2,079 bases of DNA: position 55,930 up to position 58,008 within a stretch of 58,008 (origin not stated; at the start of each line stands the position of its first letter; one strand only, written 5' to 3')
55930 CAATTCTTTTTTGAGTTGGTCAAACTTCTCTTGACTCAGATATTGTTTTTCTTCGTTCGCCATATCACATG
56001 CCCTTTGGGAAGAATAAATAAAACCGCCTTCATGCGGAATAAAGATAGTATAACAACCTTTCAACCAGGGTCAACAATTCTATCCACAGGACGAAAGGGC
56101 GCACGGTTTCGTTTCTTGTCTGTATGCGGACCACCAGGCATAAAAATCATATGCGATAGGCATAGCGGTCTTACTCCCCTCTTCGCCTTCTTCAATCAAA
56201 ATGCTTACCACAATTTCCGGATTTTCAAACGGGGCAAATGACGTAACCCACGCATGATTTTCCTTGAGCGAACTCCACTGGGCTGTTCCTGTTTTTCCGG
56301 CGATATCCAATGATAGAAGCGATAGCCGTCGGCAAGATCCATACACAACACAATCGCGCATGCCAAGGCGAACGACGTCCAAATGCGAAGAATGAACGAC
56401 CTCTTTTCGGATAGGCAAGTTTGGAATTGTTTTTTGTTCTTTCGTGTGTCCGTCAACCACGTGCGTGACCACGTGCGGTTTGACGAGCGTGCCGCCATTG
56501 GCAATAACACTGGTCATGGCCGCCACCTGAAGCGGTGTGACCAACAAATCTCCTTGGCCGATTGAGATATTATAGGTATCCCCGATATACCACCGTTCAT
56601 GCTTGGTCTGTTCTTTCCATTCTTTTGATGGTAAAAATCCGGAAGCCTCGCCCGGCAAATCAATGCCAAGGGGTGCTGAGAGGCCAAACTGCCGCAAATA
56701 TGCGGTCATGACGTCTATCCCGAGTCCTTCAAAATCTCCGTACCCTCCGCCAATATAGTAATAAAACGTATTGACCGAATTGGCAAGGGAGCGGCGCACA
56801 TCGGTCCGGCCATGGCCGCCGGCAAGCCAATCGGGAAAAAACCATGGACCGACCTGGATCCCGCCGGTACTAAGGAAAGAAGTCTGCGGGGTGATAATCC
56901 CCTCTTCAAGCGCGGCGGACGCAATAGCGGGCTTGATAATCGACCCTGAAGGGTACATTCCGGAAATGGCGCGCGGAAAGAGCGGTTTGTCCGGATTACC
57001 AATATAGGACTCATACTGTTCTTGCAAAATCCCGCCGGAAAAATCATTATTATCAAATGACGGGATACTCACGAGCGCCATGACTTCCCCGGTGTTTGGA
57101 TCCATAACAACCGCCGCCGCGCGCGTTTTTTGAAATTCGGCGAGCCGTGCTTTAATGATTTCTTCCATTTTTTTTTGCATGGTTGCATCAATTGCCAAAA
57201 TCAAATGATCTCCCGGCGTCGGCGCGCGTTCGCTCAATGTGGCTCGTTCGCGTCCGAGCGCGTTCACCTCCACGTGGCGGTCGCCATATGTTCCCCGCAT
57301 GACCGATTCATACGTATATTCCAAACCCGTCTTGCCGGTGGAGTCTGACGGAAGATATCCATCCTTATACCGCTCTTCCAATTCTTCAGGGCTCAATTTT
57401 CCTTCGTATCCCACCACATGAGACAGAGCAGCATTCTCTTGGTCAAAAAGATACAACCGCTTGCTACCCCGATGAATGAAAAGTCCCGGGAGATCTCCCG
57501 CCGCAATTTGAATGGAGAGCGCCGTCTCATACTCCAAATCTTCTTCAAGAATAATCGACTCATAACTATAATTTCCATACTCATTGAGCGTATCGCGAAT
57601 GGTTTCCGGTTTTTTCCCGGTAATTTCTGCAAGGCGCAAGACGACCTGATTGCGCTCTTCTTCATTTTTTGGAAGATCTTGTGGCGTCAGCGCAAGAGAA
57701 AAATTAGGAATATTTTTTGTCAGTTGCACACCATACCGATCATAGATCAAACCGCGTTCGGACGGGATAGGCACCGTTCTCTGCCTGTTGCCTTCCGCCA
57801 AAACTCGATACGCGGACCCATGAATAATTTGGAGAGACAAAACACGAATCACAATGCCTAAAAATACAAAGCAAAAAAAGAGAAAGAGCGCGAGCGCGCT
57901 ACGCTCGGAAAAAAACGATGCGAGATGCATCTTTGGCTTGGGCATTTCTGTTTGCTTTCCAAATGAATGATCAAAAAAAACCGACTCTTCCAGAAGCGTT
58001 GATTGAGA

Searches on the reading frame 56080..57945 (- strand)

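Call 61: search_protein_families(library=pfam, proteins=[window:56080-57945:-], max_evalue=0.00001)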
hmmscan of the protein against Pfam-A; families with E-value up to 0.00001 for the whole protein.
window:56080-57945:- (621 aa): 2 families
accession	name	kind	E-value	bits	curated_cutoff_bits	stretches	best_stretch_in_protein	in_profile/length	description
PF00905.27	Transpeptidase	-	8.3e-60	202.9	22.1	1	277-602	2-298/299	Penicillin binding protein transpeptidase domain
PF03717.20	PBP_dimer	-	1.1e-35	124.1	24.4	1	60-236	2-178/180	Penicillin-binding Protein dimerisation domain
